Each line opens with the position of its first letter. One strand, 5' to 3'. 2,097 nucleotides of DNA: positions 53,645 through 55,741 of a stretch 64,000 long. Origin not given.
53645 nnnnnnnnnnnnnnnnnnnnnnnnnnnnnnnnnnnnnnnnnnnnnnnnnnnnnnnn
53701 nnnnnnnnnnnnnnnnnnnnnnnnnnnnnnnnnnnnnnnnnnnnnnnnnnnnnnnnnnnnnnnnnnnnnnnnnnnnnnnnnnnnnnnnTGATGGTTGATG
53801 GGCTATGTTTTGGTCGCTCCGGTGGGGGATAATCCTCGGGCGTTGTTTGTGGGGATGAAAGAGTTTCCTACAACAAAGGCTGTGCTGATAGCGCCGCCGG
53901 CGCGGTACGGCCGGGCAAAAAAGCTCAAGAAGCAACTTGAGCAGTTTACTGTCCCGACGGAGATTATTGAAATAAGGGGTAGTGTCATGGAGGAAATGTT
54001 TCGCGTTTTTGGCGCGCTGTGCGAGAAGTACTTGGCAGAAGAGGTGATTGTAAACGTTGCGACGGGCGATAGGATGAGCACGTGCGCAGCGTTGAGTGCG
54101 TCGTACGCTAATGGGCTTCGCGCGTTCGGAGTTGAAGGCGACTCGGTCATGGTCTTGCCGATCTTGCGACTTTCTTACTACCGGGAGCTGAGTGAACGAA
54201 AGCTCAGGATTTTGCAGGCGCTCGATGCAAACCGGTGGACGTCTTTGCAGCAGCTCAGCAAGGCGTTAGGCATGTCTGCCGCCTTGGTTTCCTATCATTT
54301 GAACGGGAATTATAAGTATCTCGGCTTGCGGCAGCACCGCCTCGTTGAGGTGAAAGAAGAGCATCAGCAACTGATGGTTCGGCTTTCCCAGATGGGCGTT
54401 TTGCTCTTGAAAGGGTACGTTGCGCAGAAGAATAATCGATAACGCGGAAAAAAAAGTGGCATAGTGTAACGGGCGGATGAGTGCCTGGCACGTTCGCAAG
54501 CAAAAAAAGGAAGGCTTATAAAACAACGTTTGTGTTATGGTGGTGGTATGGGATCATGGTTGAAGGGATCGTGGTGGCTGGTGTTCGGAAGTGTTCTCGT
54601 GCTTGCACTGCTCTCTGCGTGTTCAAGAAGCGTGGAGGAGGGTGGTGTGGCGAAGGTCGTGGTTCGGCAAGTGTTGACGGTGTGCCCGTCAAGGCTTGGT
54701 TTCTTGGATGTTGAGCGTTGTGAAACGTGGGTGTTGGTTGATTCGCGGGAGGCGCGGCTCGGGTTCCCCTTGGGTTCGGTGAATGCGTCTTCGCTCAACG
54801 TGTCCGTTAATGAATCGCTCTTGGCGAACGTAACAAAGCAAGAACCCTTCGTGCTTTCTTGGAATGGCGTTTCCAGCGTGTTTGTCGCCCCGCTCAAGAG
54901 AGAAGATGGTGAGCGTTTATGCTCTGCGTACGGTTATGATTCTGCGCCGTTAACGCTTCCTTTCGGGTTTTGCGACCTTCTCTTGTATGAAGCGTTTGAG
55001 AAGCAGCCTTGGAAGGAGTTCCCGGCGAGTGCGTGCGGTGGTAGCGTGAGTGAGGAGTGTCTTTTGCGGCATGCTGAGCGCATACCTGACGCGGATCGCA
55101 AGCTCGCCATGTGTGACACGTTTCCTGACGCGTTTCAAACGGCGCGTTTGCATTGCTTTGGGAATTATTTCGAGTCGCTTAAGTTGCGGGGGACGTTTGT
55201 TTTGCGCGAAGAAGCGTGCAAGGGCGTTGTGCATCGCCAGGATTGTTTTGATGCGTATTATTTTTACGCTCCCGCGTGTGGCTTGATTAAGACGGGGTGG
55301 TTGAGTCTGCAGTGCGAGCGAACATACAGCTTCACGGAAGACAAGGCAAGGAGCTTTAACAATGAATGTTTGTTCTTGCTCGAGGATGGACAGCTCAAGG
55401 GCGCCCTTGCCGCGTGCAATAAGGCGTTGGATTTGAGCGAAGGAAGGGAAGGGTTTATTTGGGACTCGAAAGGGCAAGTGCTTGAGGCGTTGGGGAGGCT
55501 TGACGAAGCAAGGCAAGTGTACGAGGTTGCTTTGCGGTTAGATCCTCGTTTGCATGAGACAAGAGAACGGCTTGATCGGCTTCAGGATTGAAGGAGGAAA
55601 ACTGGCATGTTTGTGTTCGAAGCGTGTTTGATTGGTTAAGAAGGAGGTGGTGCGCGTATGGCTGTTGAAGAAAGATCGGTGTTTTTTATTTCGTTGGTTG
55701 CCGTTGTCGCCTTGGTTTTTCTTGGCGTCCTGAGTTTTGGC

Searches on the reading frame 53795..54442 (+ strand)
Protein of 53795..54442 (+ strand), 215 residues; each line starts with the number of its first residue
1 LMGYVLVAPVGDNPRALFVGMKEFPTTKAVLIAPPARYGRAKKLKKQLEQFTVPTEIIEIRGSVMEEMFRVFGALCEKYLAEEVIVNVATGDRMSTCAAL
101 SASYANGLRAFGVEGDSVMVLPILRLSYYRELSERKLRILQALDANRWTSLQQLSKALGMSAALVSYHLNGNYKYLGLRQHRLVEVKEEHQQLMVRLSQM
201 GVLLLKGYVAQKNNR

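Call 101: search_protein_families(library=pfam, proteins=[window:53795-54442:+], max_evalue=0.01)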
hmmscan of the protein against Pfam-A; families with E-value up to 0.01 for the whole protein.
window:53795-54442:+ (215 aa): 4 families
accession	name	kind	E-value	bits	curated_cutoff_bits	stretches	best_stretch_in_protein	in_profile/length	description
PF19810.5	HFX_2341_N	-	6.5e-06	27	30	1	6-115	3-117/120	HFX_2341-like, N-terminal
PF13412.12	HTH_24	-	2.2e-05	24.4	21.9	1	132-170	1-39/48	Winged helix-turn-helix DNA-binding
PF01022.26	HTH_5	-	5.7e-05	23.3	22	1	134-170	2-37/47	Bacterial regulatory protein, arsR family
PF12840.13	HTH_20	-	0.0079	16.6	27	0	137-170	7-40/51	Helix-turn-helix domain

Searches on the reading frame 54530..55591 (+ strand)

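Call 101: search_protein_families(library=pfam, proteins=[window:54530-55591:+], max_evalue=0.01)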
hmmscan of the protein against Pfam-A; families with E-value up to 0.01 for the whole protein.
window:54530-55591:+ (353 aa): 9 families
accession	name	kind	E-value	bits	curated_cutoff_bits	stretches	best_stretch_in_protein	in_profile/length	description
PF07719.23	TPR_2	-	1.5e-09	37.6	27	1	310-340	3-33/34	Tetratricopeptide repeat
PF00515.34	TPR_1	-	2.5e-06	27.5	27.8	0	314-340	7-33/34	Tetratricopeptide repeat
PF13428.12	TPR_14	-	3.1e-06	27.7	23.5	1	310-348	3-41/44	Tetratricopeptide repeat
PF13181.12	TPR_8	-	7.3e-06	26.2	25.7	1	311-339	4-32/34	Tetratricopeptide repeat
PF13432.12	TPR_16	-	3.2e-05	24.7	32.7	1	314-339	37-62/65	Tetratricopeptide repeat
PF13424.12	TPR_12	-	3.6e-05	24.3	30.1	1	273-338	3-75/77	Tetratricopeptide repeat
PF13414.12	TPR_11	-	4.1e-05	23.6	26.8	1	315-340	1-26/42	TPR repeat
PF14559.12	TPR_19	-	9.7e-05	23.1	25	1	283-339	1-56/68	Tetratricopeptide repeat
PF09976.15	TPR_21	-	0.0095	16.1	25.5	0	283-336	123-174/193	Tetratricopeptide repeat-like domain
